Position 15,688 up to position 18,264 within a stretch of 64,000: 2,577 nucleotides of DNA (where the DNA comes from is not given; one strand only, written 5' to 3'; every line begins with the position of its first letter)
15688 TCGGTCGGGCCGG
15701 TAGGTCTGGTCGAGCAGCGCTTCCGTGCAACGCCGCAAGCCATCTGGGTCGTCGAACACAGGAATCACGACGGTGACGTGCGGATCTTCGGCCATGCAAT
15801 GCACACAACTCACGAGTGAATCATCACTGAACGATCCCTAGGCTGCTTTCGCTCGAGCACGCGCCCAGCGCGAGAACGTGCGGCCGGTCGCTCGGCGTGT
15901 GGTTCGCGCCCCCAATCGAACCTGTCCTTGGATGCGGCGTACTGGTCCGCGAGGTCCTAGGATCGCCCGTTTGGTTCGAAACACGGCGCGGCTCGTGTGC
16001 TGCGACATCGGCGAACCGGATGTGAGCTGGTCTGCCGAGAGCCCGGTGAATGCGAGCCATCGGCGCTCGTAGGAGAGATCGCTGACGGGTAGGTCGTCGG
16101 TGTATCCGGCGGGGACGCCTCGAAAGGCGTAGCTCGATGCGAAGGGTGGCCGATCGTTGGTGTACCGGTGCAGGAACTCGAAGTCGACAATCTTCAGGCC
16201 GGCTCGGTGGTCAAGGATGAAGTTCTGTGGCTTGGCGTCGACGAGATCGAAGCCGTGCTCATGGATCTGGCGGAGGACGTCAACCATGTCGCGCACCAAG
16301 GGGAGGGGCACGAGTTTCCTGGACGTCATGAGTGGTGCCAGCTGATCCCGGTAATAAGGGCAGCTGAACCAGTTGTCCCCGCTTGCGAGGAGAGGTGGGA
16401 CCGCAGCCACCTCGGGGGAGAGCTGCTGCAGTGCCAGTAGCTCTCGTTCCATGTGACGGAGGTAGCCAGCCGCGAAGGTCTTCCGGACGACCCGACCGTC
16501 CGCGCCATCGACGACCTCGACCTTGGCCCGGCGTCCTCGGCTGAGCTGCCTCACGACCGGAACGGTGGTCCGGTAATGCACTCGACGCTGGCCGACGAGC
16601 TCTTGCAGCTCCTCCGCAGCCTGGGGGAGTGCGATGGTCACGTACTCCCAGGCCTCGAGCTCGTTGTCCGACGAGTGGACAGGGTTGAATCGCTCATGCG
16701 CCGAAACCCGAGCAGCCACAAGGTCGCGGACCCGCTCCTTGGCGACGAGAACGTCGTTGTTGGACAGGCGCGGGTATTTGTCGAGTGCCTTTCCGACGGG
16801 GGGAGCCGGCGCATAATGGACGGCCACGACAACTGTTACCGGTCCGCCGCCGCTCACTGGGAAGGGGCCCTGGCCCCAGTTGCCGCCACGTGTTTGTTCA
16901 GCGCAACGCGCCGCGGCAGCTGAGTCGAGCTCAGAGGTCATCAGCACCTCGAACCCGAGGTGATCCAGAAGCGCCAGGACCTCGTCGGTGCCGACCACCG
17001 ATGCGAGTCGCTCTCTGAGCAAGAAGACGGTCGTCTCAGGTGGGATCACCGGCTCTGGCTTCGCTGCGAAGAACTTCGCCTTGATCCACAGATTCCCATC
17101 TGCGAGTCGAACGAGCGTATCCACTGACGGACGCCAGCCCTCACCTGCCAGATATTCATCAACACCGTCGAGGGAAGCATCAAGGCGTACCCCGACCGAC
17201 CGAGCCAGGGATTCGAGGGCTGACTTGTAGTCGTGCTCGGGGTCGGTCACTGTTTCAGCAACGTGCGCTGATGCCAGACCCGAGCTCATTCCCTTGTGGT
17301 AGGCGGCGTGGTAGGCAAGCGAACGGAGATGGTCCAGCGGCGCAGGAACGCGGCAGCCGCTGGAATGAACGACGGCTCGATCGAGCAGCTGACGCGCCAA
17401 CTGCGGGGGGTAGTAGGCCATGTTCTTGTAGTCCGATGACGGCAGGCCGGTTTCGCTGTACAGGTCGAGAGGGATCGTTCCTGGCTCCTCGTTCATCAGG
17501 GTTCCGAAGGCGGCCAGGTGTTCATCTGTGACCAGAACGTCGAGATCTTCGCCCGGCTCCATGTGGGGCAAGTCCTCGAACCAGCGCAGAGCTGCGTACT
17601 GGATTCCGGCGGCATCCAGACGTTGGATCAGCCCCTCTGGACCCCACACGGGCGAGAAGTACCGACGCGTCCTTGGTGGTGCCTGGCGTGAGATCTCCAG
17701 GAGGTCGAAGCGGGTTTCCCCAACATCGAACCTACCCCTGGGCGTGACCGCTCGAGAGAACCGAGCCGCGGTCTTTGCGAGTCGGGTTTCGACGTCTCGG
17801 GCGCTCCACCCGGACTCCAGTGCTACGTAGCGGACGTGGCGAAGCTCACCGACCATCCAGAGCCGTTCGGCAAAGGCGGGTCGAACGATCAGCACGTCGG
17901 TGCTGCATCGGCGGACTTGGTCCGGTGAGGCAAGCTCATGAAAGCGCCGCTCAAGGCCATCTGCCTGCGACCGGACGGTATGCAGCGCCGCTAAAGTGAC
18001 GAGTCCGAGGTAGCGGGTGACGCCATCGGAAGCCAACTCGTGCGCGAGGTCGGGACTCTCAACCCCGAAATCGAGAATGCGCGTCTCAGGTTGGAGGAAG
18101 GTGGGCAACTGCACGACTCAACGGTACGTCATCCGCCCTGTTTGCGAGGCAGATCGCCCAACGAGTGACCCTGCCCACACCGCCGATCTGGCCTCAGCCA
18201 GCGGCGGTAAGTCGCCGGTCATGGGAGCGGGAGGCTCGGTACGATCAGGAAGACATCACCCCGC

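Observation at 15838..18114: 758-aa multidomain protein with C-terminal APH/choline-kinase-like catalytic core inside the glycan locus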

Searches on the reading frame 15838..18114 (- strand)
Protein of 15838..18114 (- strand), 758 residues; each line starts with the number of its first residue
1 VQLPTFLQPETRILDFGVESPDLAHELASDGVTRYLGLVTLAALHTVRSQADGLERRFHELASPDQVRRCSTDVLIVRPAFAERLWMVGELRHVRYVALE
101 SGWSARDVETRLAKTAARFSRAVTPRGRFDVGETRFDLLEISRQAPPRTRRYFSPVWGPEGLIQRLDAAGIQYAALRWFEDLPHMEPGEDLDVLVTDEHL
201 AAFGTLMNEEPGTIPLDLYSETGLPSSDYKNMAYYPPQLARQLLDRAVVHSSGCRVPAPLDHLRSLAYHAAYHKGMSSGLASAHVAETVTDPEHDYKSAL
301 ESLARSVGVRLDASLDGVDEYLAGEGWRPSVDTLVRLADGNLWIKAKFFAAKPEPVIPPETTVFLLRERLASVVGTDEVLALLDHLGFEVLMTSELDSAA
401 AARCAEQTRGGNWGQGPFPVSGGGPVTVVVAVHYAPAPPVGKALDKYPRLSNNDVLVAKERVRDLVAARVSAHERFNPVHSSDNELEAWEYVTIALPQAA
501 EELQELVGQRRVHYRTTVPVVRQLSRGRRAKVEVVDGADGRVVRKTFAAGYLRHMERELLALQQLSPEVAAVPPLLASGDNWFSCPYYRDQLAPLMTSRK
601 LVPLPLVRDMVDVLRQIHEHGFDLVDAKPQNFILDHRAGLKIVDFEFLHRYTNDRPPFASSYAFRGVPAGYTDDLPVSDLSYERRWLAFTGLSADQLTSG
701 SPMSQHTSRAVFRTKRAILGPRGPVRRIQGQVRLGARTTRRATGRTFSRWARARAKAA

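Call 5: search_protein_families(library=pfam, proteins=[window:15838-18114:-], max_evalue=0.01)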
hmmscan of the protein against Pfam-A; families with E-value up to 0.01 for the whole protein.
window:15838-18114:- (758 aa): 1 family
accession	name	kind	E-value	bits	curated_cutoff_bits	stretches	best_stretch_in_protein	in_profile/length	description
PF00069.31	Pkinase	-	0.00021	21.2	31.7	1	607-655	104-152/263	Protein kinase domain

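Call 6: search_protein_families(library=ncbifam, proteins=[window:15838-18114:-], max_evalue=0.01)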
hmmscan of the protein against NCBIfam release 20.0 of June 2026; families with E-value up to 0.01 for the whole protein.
window:15838-18114:- (758 aa): 2 families
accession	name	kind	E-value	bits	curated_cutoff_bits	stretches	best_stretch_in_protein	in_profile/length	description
NF038150.1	lanthi_synth_IV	equivalog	4e-06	25.4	650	1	604-656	301-353/851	class IV lanthionine synthetase LanL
NF038151.1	lanthi_synth_III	equivalog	0.00063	18.2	575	1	606-665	341-400/833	class III lanthionine synthetase LanKC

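Call 7: find_homologous_proteins(query=window:15841-18114:-)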
Query window:15841-18114:- (758 aa): 214 proteins with E <= 0.001 among 8000 candidates; the best 120 are listed.
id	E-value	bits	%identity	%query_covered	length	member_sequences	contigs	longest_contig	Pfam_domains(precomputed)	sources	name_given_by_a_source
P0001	0.0e+0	1719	100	100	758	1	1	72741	-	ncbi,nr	ncbi:MAG: hypothetical protein LH645_05310 [Actinomycetia bacterium]|nr:hypothetical protein [Actino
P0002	0.0e+0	1496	87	98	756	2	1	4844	-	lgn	-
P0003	6.4e-277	939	57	100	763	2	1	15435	-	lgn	-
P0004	3.5e-259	880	54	98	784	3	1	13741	-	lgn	-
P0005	7.1e-257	872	56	100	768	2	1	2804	-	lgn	-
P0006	2.2e-254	864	54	100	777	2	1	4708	-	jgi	-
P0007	4.4e-254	863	53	100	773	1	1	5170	-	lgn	-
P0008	5.5e-252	856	55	100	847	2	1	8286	-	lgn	-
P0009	4.6e-249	847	53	100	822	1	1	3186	-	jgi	jgi:hypothetical protein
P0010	6.8e-249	846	53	99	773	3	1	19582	-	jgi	jgi:hypothetical protein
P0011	2.2e-245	834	54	100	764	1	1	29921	-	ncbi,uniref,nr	ncbi:hypothetical protein [Georgenia sp. SYP-B2076]|uniref:hypothetical protein n=1 Tax=Georgenia sp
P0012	2.9e-244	831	52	100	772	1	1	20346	-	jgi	jgi:hypothetical protein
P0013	2.1e-243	828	55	97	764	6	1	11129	-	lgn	-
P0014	2.2e-243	828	52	100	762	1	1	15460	-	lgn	-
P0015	3.3e-243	827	55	95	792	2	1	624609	-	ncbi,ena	-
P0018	2.2e-239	815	52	100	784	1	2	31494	PF00069.32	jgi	jgi:hypothetical protein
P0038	2.4e-222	758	49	100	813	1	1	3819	PF00069.32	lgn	-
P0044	1.1e-219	749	48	94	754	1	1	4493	PF00069.32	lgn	-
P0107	6.0e-146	506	53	61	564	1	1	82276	-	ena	-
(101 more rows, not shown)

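Call 8: search_solved_structures(query=window:15841-18114:-, max_evalue=10, show_alignments=3)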
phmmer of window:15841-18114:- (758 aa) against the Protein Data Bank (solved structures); distinct sequences matched with E-value up to 10: 179 (the best 60 are shown).
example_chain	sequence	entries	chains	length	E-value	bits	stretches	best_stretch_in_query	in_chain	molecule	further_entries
6bdl_A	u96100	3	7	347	0.0063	17.8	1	610-651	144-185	cGMP-dependent protein kinase 1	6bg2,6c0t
7t4t_A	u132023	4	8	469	0.0094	17.3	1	610-651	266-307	cGMP-dependent protein kinase 1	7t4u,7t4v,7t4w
7lv3_A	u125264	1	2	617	0.013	16.8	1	610-651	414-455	Isoform Beta of cGMP-dependent protein kinase 1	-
5oo1_A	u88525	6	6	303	0.041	15.2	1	557-648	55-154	Cyclin-dependent kinase 2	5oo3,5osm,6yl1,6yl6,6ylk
6fdy_U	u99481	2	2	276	0.089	14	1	596-683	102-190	Serine/threonine-protein kinase ULK3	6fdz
8zml_A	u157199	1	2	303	0.14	13.4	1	607-724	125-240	TRAF2 and NCK-interacting protein kinase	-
8x88_A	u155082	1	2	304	0.14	13.4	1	607-724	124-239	TRAF2 and NCK-interacting protein kinase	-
6ra5_A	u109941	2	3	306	0.15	13.3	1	607-724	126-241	TRAF2 and NCK-interacting protein kinase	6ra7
7xzq_A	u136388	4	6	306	0.15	13.3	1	607-724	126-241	TRAF2 and NCK-interacting protein kinase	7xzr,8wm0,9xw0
5ax9_A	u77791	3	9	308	0.15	13.3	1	607-724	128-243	TRAF2 and NCK-interacting protein kinase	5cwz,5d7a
2x7f_A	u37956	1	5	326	0.16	13.2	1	607-724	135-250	TRAF2 AND NCK-INTERACTING PROTEIN KINASE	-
9vob_C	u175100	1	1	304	0.21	12.8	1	607-716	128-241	Misshapen-like kinase 1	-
3oz6_A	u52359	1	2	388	0.29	12.4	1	583-686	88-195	Mitogen-activated protein kinase 1, serine/threonine protein kinase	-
3mn3_A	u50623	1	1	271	0.29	12.3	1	531-650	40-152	Carbon catabolite-derepressing protein kinase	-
2fh9_A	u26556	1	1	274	0.3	12.3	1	531-650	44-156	Snf1 kinase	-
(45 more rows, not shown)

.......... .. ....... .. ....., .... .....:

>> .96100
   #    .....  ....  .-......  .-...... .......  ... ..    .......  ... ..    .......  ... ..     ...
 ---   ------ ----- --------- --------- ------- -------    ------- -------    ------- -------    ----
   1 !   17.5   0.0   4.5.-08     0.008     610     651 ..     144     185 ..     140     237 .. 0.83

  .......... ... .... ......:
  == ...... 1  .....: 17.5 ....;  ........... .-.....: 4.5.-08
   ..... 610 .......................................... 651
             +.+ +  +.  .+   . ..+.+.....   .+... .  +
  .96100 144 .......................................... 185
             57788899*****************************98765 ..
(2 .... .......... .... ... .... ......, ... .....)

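Call 12: find_related_loci(query=A1, collection=genome_contigs, flank=10000)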
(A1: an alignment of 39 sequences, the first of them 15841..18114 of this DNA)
Query A1 (758 aa) in genome_contigs; peptide patterns used: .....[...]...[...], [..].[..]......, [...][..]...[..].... (x = any residue, [..] = any of these).
510 stretches matched a pattern; 223 encode a relative of the query (tblastn E <= 1e-3); the best 80 are kept; 80 distinct loci.
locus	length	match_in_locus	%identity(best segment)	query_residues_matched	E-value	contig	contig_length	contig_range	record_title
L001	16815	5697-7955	52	5-758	0e+0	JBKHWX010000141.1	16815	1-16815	MAG: Actinomycetes bacterium isolate BC_bin_3_orig k127_519933, whole genome shotgun sequence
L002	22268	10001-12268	52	1-758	0e+0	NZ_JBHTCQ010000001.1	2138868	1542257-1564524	Georgenia alba strain CGMCC 1.15800 spades_K_17_127_1, whole genome shotgun sequence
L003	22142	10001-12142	55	6-718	0e+0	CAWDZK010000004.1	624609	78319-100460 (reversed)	MAG: uncultured Actinomycetota bacterium isolate MFD01275.bin.1.75 genome assembly, contig: contig_31471, whole genome s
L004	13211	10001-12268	54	1-755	0e+0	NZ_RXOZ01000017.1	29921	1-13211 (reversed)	Georgenia sp. SYP-B2076 NODE_25, whole genome shotgun sequence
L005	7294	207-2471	52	6-758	0e+0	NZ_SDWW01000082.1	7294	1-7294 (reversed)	Pengzhenrongella frigida strain HLT2-17 NODE_82_length_7294_cov_119.416090, whole genome shotgun sequence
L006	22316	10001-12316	51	1-758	0e+0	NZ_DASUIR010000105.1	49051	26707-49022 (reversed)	MAG: Cellulomonas sp. isolate SMAG_U1465 k141_49682, whole genome shotgun sequence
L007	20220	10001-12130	54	1-712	0e+0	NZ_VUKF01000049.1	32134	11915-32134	Georgenia thermotolerans strain NBRC 104148 Scaffold49_1, whole genome shotgun sequence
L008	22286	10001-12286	51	1-758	0e+0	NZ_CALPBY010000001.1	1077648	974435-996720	Cellulosimicrobium sp. Marseille-Q4280 contig00001, whole genome shotgun sequence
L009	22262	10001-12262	48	1-755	0e+0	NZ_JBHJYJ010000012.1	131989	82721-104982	Cellulosimicrobium sp. NPDC055967 NPDC055967_390_A1.ctg-0012, whole genome shotgun sequence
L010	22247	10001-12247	49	7-754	0e+0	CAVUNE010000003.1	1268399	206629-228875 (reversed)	MAG: uncultured Actinomycetota bacterium isolate MFD02581.bin.1.2 genome assembly, contig: contig_16427, whole genome sh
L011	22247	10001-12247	51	1-754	0e+0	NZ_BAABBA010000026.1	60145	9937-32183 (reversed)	Georgenia daeguensis strain JCM 17459 sequence026, whole genome shotgun sequence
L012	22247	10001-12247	52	1-754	0e+0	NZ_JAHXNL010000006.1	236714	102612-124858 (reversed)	Georgenia sp. EYE_87 Seq_6, whole genome shotgun sequence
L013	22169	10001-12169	51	1-721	0e+0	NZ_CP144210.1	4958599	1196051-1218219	Pengzhenrongella phosphoraccumulans strain M0-14 chromosome, complete genome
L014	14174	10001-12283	46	1-756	0e+0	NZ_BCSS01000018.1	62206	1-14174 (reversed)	Janibacter limosus NBRC 16128, whole genome shotgun sequence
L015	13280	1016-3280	49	7-758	0e+0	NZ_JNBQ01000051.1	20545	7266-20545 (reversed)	Cellulosimicrobium funkei strain U11 contig00051, whole genome shotgun sequence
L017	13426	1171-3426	48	3-757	0e+0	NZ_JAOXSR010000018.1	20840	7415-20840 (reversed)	Oerskovia flava strain JB1-3-2 Scaffold18, whole genome shotgun sequence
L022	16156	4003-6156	46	12-728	0e+0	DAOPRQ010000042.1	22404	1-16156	MAG TPA_asm: Propionicimonas sp. isolate AMR_MDS_1492 NODE_1925_length_22404_cov_11.288917, whole genome shotgun sequenc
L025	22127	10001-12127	51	1-705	0e+0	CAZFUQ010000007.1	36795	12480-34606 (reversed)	MAG TPA_asm: uncultured Cellulosimicrobium sp. isolate SRP344714_co1_294 genome assembly, contig: NODE_2314_length_36795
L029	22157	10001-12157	36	2-712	4e-135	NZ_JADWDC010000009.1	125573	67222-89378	Waterburya agarophytonicola KI4 NODE_45_length_125573_cov_246.596839, whole genome shotgun sequence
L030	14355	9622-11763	37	10-717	3e-135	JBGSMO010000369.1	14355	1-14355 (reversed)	MAG: Pirellulales bacterium isolate JTS-AC232 k141_1416964, whole genome shotgun sequence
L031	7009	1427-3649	35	12-749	6e-135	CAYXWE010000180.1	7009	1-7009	MAG TPA_asm: uncultured Pleurocapsa sp. isolate binchicken_co306_3 genome assembly, contig: NODE_1959_length_7009_cov_5.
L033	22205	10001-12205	38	9-744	5e-133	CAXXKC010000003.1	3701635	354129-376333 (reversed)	MAG: Thermoguttaceae bacterium isolate 5b24180d-8fb2-49eb-a4f7-d23e2dbf3f86 genome assembly, contig: contig_3, whole gen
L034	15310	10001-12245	52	10-755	0e+0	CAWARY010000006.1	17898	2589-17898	MAG: uncultured Actinomycetota bacterium isolate MFD02581.bin.1.161 genome assembly, contig: contig_10405, whole genome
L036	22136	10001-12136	36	8-712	4e-129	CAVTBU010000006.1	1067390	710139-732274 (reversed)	MAG: Pirellulales bacterium isolate MFD02416.bin.1.42 genome assembly, contig: contig_18111, whole genome shotgun sequen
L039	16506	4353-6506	34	7-712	1e-137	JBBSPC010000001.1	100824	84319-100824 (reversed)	MAG: Chroococcales cyanobacterium isolate LS6_sbin.46 LS6_sbin.46_K_1609747_L_100824_cov_29.0156, whole genome shotgun s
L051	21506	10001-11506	43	5-512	3e-109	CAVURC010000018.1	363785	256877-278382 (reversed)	MAG: Ilumatobacteraceae bacterium isolate MFD09730.bin.2.80 genome assembly, contig: contig_6353, whole genome shotgun s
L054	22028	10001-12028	31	11-685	5e-103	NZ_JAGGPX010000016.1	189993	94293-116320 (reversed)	Planococcus sp. ISL-110 Planococcus_sp_ALS8-contig17, whole genome shotgun sequence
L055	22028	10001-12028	32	11-685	7e-103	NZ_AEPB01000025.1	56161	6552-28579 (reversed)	Planococcus donghaensis MPA1U2 contig00027, whole genome shotgun sequence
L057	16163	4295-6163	35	147-744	6e-102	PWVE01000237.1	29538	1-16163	MAG: PVC group bacterium isolate CSSed11_284R1 CS-Sed11-C1238, whole genome shotgun sequence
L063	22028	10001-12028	31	11-685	2e-98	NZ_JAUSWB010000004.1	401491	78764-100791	Planomicrobium stackebrandtii strain DSM 16419 Ga0480241_04, whole genome shotgun sequence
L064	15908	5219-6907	37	142-692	2e-98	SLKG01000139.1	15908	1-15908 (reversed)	MAG: Kiritimatiellae bacterium isolate CSSed165cm_264 CSSed16-5cm-10621, whole genome shotgun sequence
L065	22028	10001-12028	31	11-685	3e-98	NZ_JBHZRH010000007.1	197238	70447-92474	Planococcus donghaensis strain HQB-423 NODE_7_length_197238_cov_182.701919, whole genome shotgun sequence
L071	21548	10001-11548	38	159-660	3e-97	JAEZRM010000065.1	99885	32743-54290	MAG: Proteobacteria bacterium isolate OH_PBB_13 k127_2002582, whole genome shotgun sequence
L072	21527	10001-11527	38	149-646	7e-97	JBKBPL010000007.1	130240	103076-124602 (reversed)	MAG: Hyphomicrobiaceae bacterium isolate 21H_026.bin.21 NODE_220_length_130240_cov_9.010214, whole genome shotgun sequen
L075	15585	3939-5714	35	142-714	3e-96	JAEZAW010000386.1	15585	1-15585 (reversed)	MAG: Proteobacteria bacterium isolate OH_CBrB_168 k127_1484104, whole genome shotgun sequence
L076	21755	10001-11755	35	150-714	1e-94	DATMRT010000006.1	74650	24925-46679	MAG TPA_asm: Hyphomicrobiaceae bacterium isolate SMAG_U12963 k141_86510, whole genome shotgun sequence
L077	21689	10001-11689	33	146-692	2e-94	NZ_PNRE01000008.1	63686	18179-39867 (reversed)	Halomonas heilongjiangensis strain DSM 26881 809, whole genome shotgun sequence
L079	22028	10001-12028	32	11-685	2e-94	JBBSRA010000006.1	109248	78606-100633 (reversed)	MAG: Bacillales bacterium isolate SVL1_sbin.25 SVL1_sbin.25_K_395013_L_109248_cov_23.9807, whole genome shotgun sequence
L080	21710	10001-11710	33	139-692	6e-94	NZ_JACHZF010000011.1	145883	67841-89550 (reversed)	Halomonas campaniensis strain 5AG Ga0075189_11, whole genome shotgun sequence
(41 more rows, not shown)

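Call 15: predict_structure(alignment_id=A1)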
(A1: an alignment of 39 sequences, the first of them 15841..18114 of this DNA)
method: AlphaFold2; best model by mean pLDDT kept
length: 758 residues; sequences in the alignment: 39
mean_pLDDT: 90.5   pTM: 0.82
mean pLDDT of the five models: 90.5, 89.9, 88.8, 87.8, 87.4
residues with pLDDT >= 90: 516; 70-90: 226; 50-70: 16; < 50: 0
segments of 3 or more residues with pLDDT < 50: none
pLDDT, mean of each block of 10 residues (from residue 1): 76 94 93 94 95 94 90 92 83 92 75 85 89 89 90 93 94 82 74 94 94 95 88 89 94 89 95 92 81 84 94 95 93 84 90 79 97 95 94 96 87 83 96 94 84 95 96 94 92 96 97 93 93 93 95 96 97 96 96 89 95 97 95 96 95 91 90 85 93 94 94 87 78 80 81 75
secondary structure, 60 per line:
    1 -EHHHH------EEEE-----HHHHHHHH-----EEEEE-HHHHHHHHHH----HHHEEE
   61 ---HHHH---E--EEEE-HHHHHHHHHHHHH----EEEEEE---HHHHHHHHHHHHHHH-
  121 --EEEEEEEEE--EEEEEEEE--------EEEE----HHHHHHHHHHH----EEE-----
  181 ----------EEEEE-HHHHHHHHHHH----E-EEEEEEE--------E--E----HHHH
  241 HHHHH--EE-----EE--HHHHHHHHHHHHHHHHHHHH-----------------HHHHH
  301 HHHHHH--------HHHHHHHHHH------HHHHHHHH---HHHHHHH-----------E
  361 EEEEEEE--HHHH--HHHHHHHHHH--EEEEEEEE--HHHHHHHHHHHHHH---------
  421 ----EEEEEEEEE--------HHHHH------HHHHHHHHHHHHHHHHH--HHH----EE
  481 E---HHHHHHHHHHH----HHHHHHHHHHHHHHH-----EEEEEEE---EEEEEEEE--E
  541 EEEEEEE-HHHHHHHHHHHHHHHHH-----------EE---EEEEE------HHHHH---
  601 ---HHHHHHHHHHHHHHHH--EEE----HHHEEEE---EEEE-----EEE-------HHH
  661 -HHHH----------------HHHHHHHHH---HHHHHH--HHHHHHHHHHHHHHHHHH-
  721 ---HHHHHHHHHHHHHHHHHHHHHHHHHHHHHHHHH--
elements in order (helices of 4 or more, strands of 3 or more residues): H3-6 E13-16 H22-29 E35-39 H41-50 E58-60 H64-67 E74-77 H79-91 E96-101 H105-119 E123-131 E134-141 E150-153 H158-168 E173-175 E191-195 H197-207 E214-220 H237-245 H259-278 H296-306 H315-324 H331-338 H342-348 E360-367 H370-373 H376-385 E388-395 H398-411 E425-433 H442-446 H453-469 E479-481 H485-495 H500-514 E520-526 E530-537 E540-547 H549-565 E582-586 H593-597 H604-619 E622-624 E632-635 E639-642 E648-650 H662-665 H682-690 H694-699 H702-719 H724-756
